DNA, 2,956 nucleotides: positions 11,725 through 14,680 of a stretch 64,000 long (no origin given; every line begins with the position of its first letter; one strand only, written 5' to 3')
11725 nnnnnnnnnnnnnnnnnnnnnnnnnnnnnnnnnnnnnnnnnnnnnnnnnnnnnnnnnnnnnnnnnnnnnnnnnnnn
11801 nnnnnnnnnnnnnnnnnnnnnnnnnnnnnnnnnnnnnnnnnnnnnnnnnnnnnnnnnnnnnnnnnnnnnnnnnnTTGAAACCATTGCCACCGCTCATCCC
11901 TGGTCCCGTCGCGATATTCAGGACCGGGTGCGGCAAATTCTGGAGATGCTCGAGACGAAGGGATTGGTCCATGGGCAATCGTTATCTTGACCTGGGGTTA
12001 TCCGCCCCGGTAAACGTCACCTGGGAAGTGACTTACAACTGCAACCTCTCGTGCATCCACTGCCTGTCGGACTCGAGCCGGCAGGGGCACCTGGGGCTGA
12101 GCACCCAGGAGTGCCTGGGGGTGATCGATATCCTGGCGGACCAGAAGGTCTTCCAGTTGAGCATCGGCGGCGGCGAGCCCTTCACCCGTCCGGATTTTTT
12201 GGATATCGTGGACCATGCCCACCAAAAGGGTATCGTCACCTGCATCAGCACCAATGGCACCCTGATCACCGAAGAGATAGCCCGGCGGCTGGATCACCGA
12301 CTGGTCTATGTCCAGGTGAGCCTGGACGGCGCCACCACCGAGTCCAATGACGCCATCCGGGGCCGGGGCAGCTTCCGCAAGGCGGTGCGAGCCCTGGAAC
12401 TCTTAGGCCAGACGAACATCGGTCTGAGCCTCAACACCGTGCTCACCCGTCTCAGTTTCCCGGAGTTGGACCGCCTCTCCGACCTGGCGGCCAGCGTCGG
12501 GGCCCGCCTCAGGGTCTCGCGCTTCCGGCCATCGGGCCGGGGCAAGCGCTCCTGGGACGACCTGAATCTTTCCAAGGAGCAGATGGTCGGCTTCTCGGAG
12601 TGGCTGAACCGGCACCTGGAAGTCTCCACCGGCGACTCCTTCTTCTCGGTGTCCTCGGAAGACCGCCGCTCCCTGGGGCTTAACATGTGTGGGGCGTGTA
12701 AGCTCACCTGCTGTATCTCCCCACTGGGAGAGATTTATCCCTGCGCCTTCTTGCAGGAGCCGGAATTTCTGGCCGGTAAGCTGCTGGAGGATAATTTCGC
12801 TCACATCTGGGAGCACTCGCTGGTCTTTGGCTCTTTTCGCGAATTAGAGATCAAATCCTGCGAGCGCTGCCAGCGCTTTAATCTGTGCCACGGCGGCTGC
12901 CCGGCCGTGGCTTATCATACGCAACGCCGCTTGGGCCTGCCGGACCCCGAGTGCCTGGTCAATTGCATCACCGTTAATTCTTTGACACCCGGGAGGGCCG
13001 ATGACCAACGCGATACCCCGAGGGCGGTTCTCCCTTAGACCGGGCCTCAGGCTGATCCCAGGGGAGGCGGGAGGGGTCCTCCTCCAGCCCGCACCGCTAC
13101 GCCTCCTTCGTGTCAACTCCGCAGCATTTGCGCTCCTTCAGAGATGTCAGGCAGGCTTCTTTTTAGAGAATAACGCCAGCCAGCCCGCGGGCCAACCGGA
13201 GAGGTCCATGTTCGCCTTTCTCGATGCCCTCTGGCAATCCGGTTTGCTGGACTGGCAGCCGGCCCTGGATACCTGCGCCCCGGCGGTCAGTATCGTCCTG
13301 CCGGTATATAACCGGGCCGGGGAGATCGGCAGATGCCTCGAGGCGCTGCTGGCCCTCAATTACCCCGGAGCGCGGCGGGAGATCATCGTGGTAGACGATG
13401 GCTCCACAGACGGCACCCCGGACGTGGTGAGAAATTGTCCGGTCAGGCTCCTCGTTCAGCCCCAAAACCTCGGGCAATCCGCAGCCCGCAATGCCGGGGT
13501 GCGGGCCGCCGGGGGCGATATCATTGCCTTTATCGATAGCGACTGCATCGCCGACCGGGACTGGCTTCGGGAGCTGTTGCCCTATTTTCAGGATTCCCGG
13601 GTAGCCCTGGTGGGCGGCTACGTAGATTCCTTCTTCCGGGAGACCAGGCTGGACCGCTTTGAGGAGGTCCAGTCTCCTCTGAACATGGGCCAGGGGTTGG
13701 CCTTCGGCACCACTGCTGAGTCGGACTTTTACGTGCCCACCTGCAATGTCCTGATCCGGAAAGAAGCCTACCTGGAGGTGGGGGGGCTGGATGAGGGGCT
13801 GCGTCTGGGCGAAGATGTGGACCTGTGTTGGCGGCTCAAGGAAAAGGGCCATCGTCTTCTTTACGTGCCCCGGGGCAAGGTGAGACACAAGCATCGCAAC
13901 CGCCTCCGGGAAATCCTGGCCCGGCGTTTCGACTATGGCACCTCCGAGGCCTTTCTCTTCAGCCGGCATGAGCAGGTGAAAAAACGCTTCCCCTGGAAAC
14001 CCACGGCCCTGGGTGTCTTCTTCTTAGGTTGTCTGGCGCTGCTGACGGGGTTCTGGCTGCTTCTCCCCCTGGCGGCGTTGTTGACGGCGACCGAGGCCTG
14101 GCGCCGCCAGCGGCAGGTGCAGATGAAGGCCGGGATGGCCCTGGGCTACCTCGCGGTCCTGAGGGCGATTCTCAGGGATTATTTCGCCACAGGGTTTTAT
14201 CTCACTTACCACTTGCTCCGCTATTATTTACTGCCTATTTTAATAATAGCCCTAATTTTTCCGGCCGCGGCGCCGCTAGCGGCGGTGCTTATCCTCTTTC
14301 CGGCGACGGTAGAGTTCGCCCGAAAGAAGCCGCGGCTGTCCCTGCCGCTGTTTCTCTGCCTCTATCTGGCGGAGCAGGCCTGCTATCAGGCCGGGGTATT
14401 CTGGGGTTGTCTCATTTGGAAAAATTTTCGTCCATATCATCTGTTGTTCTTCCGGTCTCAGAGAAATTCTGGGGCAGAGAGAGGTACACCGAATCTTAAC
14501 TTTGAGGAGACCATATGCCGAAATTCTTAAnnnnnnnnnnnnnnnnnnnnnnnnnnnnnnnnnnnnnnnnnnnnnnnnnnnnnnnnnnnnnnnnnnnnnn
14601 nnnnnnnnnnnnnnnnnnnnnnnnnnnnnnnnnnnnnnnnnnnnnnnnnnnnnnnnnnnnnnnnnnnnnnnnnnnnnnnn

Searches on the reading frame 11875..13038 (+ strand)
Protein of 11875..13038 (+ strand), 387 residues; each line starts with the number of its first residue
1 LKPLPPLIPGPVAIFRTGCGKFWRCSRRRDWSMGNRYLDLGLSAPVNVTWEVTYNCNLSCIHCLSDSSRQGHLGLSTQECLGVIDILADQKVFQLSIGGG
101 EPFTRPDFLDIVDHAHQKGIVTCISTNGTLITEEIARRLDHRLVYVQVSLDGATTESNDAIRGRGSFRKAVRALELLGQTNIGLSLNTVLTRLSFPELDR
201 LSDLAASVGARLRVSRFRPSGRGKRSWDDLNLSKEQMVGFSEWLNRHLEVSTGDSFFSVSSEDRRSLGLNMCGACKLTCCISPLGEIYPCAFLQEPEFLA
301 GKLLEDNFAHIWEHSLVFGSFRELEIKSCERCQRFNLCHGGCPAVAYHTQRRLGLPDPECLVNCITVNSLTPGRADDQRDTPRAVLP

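Call 5: search_protein_families(library=ncbifam, proteins=[window:11875-13038:+], max_evalue=0.01)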
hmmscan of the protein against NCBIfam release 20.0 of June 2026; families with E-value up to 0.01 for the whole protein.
window:11875-13038:+ (387 aa): 81 families (the best 25 are shown)
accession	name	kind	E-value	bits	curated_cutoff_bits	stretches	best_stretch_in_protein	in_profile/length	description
TIGR03962.1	mycofact_rSAM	equivalog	3.7e-109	365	265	1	38-362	4-333/339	mycofactocin radical SAM maturase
TIGR04545.1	rSAM_ahbD_hemeb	equivalog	1.8e-46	159.1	500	2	48-227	2-185/339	heme b synthase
TIGR04055.1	rSAM_NirJ2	equivalog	2.4e-41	142.3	500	1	48-361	2-323/326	putative heme d1 biosynthesis radical SAM protein NirJ2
TIGR04303.1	GeoRSP_rSAM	equivalog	9.6e-40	137.1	400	1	42-360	1-324/325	GeoRSP system radical SAM/SPASM protein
NF045574.1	sacti_mat_StsB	exception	2.4e-38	132.2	625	1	48-345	98-398/466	StsB family radical SAM/SPASM domain sactipeptide maturase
TIGR04053.2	TIGR04053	equivalog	7.1e-36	124.2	395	2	44-245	6-211/366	TIGR04053 family radical SAM/SPASM domain-containing protein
TIGR04250.1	SCM_rSAM_ScmE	equivalog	4e-35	121.4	400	2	45-204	2-164/358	SynChlorMet cassette radical SAM/SPASM protein ScmE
TIGR04051.1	rSAM_NirJ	equivalog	7.6e-35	120.5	515.45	1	48-227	4-186/354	heme d1 biosynthesis radical SAM protein NirJ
NF050035.1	rSAM_WgK_link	exception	1.4e-34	119.7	650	2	43-192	6-158/367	radical SAM/SPASM peptide maturase WgkB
TIGR04054.1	rSAM_NirJ1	equivalog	1.8e-34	119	650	1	45-225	36-218/387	putative heme d1 biosynthesis radical SAM protein NirJ1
TIGR04347.1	pseudo_SAM_Halo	equivalog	5e-33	114.9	525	1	45-234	38-228/390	TIGR04347 family pseudo-SAM/SPASM protein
TIGR02109.1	PQQ_syn_pqqE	equivalog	7.4e-33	114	381.35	1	43-363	4-333/358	pyrroloquinoline quinone biosynthesis protein PqqE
TIGR04546.1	rSAM_ahbC_deAc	equivalog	2.8e-31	108.7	650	1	46-225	39-221/390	12,18-didecarboxysiroheme deacetylase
TIGR04133.1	rSAM_w_lipo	hypoth_equivalog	7.5e-30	104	425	1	48-342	26-331/350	TIGR04133 family radical SAM/SPASM protein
NF041298.1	rSAM_mat_DynA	equivalog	1.8e-28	99.5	450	1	52-360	7-339/356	dynobactin maturation radical SAM/SPASM protein DynA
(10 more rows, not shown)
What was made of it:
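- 11971..13038 (+): mftC, radical SAM/SPASM maturase (start taken at ATG 11971, 355 aa). TIGR03962 365 bits (cut-off 265) (call 5).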

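Call 6: search_protein_families(library=pfam, proteins=[window:11875-13038:+], max_evalue=0.01)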
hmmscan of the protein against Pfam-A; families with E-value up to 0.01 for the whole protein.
window:11875-13038:+ (387 aa): 3 families
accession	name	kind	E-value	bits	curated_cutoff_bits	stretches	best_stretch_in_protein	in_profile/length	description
PF04055.27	Radical_SAM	-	6.3e-22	78.9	29.5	1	51-190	2-150/166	Radical SAM superfamily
PF13353.11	Fer4_12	-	8.4e-08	33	22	1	55-161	14-124/137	4Fe-4S single cluster domain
PF13186.11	SPASM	-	3.2e-06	27.8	21.5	1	272-333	1-67/67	Iron-sulfur cluster-binding domain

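Call 20: find_homologous_proteins(query=window:11971-13038:+, max_evalue=1e-20)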
Query window:11971-13038:+ (355 aa): 6487 proteins with E <= 1e-20 among 8000 candidates; the best 120 are listed.
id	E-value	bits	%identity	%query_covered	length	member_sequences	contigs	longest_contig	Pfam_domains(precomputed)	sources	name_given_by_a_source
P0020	5.9e-234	793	97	100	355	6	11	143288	PF13186.12,PF04055.28,PF13353.12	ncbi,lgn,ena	ncbi:MAG: mycofactocin radical SAM maturase [Desulfobaccales bacterium]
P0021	6.8e-213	724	88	100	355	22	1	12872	PF13186.12,PF04055.28,PF13353.12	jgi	jgi:mycofactocin radical SAM maturase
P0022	3.1e-208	709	86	100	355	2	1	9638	PF13186.12,PF04055.28,PF13353.12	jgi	jgi:mycofactocin radical SAM maturase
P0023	2.4e-178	611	76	95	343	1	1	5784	PF13186.12,PF04055.28,PF13353.12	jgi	jgi:mycofactocin radical SAM maturase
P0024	3.2e-173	594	74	95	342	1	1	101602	PF13186.12,PF04055.28,PF13353.12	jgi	jgi:mycofactocin radical SAM maturase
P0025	1.3e-172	592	74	95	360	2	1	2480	PF13186.12,PF04055.28,PF13353.12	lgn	-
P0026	1.9e-172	591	73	96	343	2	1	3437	PF13186.12,PF04055.28,PF13353.12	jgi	jgi:mycofactocin radical SAM maturase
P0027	2.4e-172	591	71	100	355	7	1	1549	PF13186.12,PF04055.28,PF13353.12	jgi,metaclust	metaclust:\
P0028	6.3e-172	589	71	97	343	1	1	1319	PF13186.12,PF04055.28,PF13353.12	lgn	-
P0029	7.7e-172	589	73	95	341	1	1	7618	PF13186.12,PF04055.28,PF13353.12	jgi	jgi:mycofactocin radical SAM maturase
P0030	1.0e-171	589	72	95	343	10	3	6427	PF13186.12,PF04055.28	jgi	jgi:mycofactocin biosynthetic radical S-adenosylmethionine protein MftC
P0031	1.5e-171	588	74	94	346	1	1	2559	PF13186.12,PF04055.28,PF13353.12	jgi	jgi:mycofactocin radical SAM maturase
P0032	1.8e-171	588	73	95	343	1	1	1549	PF13186.12,PF04055.28,PF13353.12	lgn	-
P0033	4.9e-171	587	72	95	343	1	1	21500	PF13186.12,PF04055.28,PF13353.12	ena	-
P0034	6.6e-171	586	73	95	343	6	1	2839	PF13186.12,PF04055.28,PF13353.12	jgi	jgi:mycofactocin biosynthetic radical S-adenosylmethionine protein MftC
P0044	8.7e-170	582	72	95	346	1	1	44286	PF13186.12,PF04055.28,PF13353.12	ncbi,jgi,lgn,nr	ncbi:putative mycofactocin radical SAM maturase MftC [Syntrophobacter sp. SbD1]|nr:putative mycofact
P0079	6.6e-168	576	72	95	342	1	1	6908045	PF13186.12,PF04055.28,PF13353.12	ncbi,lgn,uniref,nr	ncbi:Putative mycofactocin radical SAM maturase [Desulfonema limicola]|uniref:Pre-heme d1 synthase n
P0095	2.0e-167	575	73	94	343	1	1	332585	PF13186.12,PF04055.28,PF13353.12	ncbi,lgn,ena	-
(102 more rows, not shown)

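Call 21: find_encoding_contigs(protein=P0079, flank=10000, max_places=1)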
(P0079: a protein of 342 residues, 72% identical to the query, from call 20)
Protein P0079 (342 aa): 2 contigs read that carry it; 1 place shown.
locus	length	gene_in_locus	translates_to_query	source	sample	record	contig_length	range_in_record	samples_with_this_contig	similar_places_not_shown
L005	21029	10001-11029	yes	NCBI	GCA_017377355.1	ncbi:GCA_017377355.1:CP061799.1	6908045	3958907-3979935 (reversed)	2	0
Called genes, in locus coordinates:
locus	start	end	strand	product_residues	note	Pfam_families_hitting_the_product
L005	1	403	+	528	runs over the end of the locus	PF14516:AAA_35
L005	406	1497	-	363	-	PF04055:Radical_SAM, PF13353:Fer4_12 (weak)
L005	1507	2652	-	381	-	PF04055:Radical_SAM, PF13186:SPASM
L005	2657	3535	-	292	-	PF13557:Phenol_MetA_deg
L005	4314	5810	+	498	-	PF04015:DUF362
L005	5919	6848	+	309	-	PF04015:DUF362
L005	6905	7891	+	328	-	PF00142:Fer4_NifH (faint), PF10609:ParA, PF13614:AAA_31, PF01656:CbiA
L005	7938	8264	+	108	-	-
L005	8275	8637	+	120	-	-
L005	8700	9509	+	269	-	PF00106:adh_short, PF08659:KR, PF13561:adh_short_C2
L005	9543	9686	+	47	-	-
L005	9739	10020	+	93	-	PF26520:MftB_chaperone (weak)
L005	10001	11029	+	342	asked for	PF04055:Radical_SAM, PF13353:Fer4_12 (weak), PF13186:SPASM (weak)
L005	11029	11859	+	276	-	-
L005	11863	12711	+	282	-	PF00731:AIRC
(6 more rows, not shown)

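Call 22: find_encoding_contigs(protein=P0044, flank=10000, max_places=1)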
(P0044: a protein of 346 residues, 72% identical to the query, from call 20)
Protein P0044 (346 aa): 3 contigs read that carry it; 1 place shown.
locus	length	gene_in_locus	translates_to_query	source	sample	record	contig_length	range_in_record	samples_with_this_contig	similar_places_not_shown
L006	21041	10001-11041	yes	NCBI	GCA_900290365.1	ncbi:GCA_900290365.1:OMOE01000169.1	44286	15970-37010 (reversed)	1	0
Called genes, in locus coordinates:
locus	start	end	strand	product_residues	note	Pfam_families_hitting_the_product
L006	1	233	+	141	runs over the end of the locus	PF00072:Response_reg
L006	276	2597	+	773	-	PF00072:Response_reg, PF08448:PAS_4, PF00989:PAS, PF08447:PAS_3, PF08448:PAS_4, PF13426:PAS_9, PF02518:HATPase_c, PF00072:Response_reg, +3 more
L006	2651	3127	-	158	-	PF00239:Resolvase, PF02796:HTH_7 (faint)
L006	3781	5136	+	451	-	PF04015:DUF362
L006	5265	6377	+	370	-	PF04015:DUF362, PF13237:Fer4_10 (faint), PF12838:Fer4_7 (faint), PF00037:Fer4 (faint), PF12797:Fer4_2 (faint), PF12837:Fer4_6 (faint)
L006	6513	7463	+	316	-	PF10609:ParA, PF13614:AAA_31, PF01656:CbiA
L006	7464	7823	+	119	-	-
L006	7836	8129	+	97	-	-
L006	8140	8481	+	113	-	-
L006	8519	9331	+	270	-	PF00106:adh_short, PF08659:KR, PF13561:adh_short_C2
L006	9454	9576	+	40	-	-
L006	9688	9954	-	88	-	-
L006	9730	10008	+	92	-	PF26520:MftB_chaperone (weak)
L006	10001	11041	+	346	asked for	PF04055:Radical_SAM, PF13353:Fer4_12, PF13186:SPASM (weak)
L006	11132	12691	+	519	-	PF13506:Glyco_transf_21, PF00535:Glycos_transf_2, PF10111:Glyco_tranf_2_2, PF13641:Glyco_tranf_2_3, PF13632:Glyco_trans_2_3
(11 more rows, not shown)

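Call 23: find_encoding_contigs(protein=P0095, flank=10000, max_places=1)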
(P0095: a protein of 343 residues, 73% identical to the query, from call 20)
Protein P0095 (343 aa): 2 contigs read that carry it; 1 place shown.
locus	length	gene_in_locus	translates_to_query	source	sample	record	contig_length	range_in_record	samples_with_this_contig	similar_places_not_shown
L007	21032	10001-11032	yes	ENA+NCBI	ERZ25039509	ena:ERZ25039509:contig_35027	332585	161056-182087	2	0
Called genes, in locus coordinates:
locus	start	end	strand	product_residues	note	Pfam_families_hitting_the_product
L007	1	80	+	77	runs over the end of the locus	PF25137:ADH_Fe_C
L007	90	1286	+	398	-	PF08448:PAS_4, PF00512:HisKA, PF02518:HATPase_c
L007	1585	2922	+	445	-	PF00072:Response_reg, PF00158:Sigma54_activat, PF14532:Sigma54_activ_2, PF07724:AAA_2 (weak), PF07728:AAA_5 (weak), PF25601:AAA_lid_14, PF02954:HTH_8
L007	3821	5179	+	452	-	PF04015:DUF362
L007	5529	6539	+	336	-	PF04015:DUF362, PF00037:Fer4 (weak), PF12797:Fer4_2 (faint), PF12837:Fer4_6 (faint), PF13237:Fer4_10 (faint), PF12838:Fer4_7 (weak), PF13484:Fer4_16 (faint)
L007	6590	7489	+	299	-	PF01656:CbiA, PF10609:ParA, PF13614:AAA_31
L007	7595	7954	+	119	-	-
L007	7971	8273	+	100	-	-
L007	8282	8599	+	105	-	-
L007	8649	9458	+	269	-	PF00106:adh_short, PF08659:KR, PF13561:adh_short_C2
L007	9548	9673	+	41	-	-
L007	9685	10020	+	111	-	PF26520:MftB_chaperone (weak)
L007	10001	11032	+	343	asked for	PF04055:Radical_SAM, PF13353:Fer4_12, PF13186:SPASM (weak)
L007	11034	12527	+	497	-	PF13641:Glyco_tranf_2_3, PF00535:Glycos_transf_2, PF10111:Glyco_tranf_2_2, PF13632:Glyco_trans_2_3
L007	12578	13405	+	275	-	PF02540:NAD_synthase (weak)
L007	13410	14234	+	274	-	PF00731:AIRC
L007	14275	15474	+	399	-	PF01969:Ni_insertion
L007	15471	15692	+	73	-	-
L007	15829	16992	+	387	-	PF08495:FIST, PF10442:FIST_C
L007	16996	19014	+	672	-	PF00989:PAS, PF13188:PAS_8, PF13426:PAS_9, PF00989:PAS, PF08448:PAS_4, PF13188:PAS_8, PF13426:PAS_9, PF02518:HATPase_c, +3 more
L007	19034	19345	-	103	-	PF03992:ABM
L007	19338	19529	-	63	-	-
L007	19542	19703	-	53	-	PF00301:Rubredoxin, PF21349:RUBY_RBDX (faint)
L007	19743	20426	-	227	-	PF03460:NIR_SIR_ferr, PF01077:NIR_SIR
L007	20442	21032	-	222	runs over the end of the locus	PF03460:NIR_SIR_ferr, PF01077:NIR_SIR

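Call 34: find_related_loci(query=window:11971-13038:+, collection=metagenome_contigs, flank=3500)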
Query window:11971-13038:+ (355 aa) in metagenome_contigs; peptide patterns used: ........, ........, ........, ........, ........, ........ (x = any residue, [..] = any of these).
126 stretches matched a pattern; 14 encode a relative of the query (tblastn E <= 1e-3); 14 distinct loci.
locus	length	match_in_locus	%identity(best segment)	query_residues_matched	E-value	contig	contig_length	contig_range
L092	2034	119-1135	73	1-339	0e+0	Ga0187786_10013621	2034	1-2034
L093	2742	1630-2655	71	1-342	0e+0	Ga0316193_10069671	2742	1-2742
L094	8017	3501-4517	71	1-339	6e-170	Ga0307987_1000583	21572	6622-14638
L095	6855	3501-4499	71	1-333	6e-165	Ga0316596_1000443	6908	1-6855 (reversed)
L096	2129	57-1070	70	1-338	3e-175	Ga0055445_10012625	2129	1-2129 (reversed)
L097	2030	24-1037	69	1-338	2e-172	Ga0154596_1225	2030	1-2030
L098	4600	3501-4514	69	1-338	4e-161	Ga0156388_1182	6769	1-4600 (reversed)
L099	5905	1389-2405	71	1-339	9e-171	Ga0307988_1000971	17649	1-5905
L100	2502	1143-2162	30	10-330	2e-47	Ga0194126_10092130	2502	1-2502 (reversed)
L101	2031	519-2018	28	8-280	1e-28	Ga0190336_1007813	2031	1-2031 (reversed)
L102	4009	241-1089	28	10-280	6e-28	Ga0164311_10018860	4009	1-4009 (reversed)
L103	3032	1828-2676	28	10-280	6e-28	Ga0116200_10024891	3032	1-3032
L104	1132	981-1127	73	1-49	3e-19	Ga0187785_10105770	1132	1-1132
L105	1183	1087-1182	88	1-32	4e-15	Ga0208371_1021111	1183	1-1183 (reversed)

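Call 40: search_protein_families(library=ncbifam, proteins=[L007:7595-7954:+, L007:7971-8273:+, L007:8282-8599:+, L007:3821-5179:+], max_evalue=0.001)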
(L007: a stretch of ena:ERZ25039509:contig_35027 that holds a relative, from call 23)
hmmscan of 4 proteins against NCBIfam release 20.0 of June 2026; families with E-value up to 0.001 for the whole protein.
L007:7595-7954:+ (119 aa): 0 families

L007:7971-8273:+ (100 aa): 0 families

L007:8282-8599:+ (105 aa): 0 families

L007:3821-5179:+ (452 aa): 7 families
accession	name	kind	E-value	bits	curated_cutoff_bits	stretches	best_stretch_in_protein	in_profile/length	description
NF043069.1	T4HPD_activ_SAM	equivalog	7.8e-05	22.2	425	1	216-267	52-103/299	trans-4-hydroxy-L-proline dehydratase activase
NF005505.0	PRK07118.1-4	equivalog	0.00023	20.8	378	1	209-258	211-259/265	Fe-S cluster domain-containing protein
NF041836.1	rnfB_Methano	equivalog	0.00028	20.4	445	1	208-258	210-259/265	Rnf electron transport complex subunit RnfB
NF005504.0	PRK07118.1-3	equivalog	0.00029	20.3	437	1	207-266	212-270/293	Fe-S cluster domain-containing protein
TIGR02700.1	flavo_MJ0208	hypoth_equivalog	0.00036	19.9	251.35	1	215-260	148-193/234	dihydromethanopterin reductase (acceptor)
NF009408.0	PRK12769.1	equivalog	0.00057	18.1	1003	1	222-262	63-103/659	formate-dependent uric acid utilization protein AegA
NF009451.0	PRK12809.1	equivalog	0.00067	18.1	1154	1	216-262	58-103/639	formate-dependent uric acid utilization protein YgfT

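Call 43: search_solved_structures(query=window:11971-13038:+, max_evalue=1e-10, show_alignments=1)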
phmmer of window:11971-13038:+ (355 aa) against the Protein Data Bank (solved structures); distinct sequences matched with E-value up to 1e-10: 2.
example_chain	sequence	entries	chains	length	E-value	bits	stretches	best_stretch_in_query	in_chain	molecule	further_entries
6efn_A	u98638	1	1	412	1.4e-16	63.6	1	12-304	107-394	Sporulation killing factor maturation protein SkfB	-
6c8v_A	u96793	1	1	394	2.3e-16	62.8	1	10-332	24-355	Coenzyme PQQ synthesis protein E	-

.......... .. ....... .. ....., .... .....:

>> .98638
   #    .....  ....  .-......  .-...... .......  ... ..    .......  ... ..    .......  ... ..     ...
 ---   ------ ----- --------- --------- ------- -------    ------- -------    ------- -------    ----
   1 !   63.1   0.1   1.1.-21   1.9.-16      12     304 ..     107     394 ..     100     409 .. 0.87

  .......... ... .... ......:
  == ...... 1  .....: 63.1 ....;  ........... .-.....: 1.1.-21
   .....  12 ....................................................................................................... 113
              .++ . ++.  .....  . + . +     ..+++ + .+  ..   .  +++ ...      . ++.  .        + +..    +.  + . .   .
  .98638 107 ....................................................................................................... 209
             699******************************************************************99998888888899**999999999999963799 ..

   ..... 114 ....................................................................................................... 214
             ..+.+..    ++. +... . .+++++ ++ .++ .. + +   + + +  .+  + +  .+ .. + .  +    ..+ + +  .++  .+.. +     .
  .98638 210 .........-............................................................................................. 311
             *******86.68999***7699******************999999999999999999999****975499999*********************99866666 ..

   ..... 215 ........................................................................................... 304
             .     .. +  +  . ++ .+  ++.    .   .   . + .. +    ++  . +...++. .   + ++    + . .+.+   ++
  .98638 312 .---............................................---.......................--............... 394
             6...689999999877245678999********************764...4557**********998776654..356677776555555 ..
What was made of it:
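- Closest known: PQQ biosynthesis. Same: PqqE is among the closest solved relatives of MftC (call 43).
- There is no solved MftC structure against which to judge whether Ile fits (call 43).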

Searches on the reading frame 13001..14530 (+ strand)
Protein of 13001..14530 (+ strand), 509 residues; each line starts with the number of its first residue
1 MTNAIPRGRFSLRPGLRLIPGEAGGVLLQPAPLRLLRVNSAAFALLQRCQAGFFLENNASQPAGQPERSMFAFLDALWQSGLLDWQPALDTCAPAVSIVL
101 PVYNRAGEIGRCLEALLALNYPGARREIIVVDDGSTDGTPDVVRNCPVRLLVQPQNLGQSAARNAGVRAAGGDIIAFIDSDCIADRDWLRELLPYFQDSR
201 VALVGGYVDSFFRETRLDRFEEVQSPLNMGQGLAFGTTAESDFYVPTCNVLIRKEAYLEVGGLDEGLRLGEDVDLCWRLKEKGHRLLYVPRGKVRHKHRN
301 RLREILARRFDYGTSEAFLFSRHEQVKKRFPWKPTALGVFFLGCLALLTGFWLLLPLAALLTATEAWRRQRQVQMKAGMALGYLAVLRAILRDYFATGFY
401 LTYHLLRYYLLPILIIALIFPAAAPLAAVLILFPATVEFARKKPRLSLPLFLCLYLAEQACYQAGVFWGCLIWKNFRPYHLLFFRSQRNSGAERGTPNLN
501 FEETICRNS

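Call 5: search_protein_families(library=ncbifam, proteins=[window:13001-14530:+], max_evalue=0.01)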
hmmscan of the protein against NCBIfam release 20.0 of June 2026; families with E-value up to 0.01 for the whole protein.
window:13001-14530:+ (509 aa): 30 families (the best 25 are shown)
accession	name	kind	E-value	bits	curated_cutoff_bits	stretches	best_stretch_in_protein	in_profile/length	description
TIGR03965.1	mycofact_glyco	equivalog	3.2e-117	392.3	280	1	13-478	2-460/467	mycofactocin biosynthesis glycosyltransferase MftF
NF041875.1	EPS_EpsD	equivalog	6.3e-42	144.1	370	1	96-333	1-244/325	exopolysaccharide biosynthesis glycosyltransferase EpsD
TIGR04283.1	glyco_like_mftF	equivalog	3.4e-21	75.8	182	1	96-289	1-178/221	TIGR04283 family arsenosugar biosynthesis glycosyltransferase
TIGR03937.1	PgaC_IcaA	equivalog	2.7e-20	72.7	422.3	1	93-319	44-275/407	poly-beta-1,6-N-acetyl-D-glucosamine synthase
NF041394.1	GtaseAglG_Halo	equivalog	1.3e-17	64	440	1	96-319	3-241/304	glucosyl-dolichyl phosphate glucuronosyltransferase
NF038302.1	EPS_HpsE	equivalog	9.6e-17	60.9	300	1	96-302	3-229/307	hormogonium polysaccharide biosynthesis glycosyltransferase HpsE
NF007482.0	PRK10073.1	equivalog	1.7e-15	56.9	423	1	93-198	5-112/334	glycosyltransferase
NF047683.1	TeichurnBiosyTuaG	equivalog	8.4e-12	45.3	400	1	93-203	5-118/252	teichuronic acid biosynthesis protein TuaG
TIGR04242.1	nodulat_NodC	equivalog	7.4e-11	41.6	550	1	92-210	46-171/395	chitooligosaccharide synthase NodC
TIGR03469.1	HpnB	hypoth_equivalog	2.1e-10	40.2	379.25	1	86-148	32-97/386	hopene-associated glycosyltransferase HpnB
NF058614.1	PPMAGASynPpgS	equivalog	4.3e-10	39.4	370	1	96-170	2-71/226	polyprenyl-phospho-N-acetylgalactosaminyl synthase PpgS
TIGR03030.1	CelA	equivalog_domain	5.9e-10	37.8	699.1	1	92-310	129-371/714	UDP-forming cellulose synthase catalytic subunit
TIGR03111.1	glyc2_xrt_Gpos1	hypoth_equivalog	8.2e-10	38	363.95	1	93-203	48-164/439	TIGR03111 family XrtG-associated glycosyltransferase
NF008558.0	PRK11498.1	equivalog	1.8e-09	36.1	992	1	91-289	270-474/872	UDP-forming cellulose synthase catalytic subunit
NF038299.1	EPS_HpsN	equivalog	2.3e-09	36.7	425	1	94-296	1-220/317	hormogonium polysaccharide biosynthesis glycosyltransferase HpsN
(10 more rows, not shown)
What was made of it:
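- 13001..14530 (+): mftF, family-2 glycosyltransferase. TIGR03965 392.3 bits (cut-off 280) (call 5).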

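Call 6: search_protein_families(library=pfam, proteins=[window:13001-14530:+], max_evalue=0.01)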
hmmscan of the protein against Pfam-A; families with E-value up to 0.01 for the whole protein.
window:13001-14530:+ (509 aa): 5 families
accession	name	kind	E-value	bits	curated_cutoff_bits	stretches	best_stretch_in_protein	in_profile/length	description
PF00535.33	Glycos_transf_2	-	1.2e-36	126.6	23.3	1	97-257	1-164/168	Glycosyl transferase family 2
PF13641.12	Glyco_tranf_2_3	-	2e-27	97.2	27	1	94-306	1-221/230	Glycosyltransferase like family 2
PF10111.15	Glyco_tranf_2_2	-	2.1e-15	57.4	27.3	1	97-284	1-204/276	Glycosyltransferase like family 2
PF13632.12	Glyco_trans_2_3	-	4.5e-11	43.4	27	1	174-361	1-190/198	Glycosyl transferase family group 2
PF13506.12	Glyco_transf_21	-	2.1e-06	27.7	21.7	1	164-309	23-169/174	Glycosyl transferase family 21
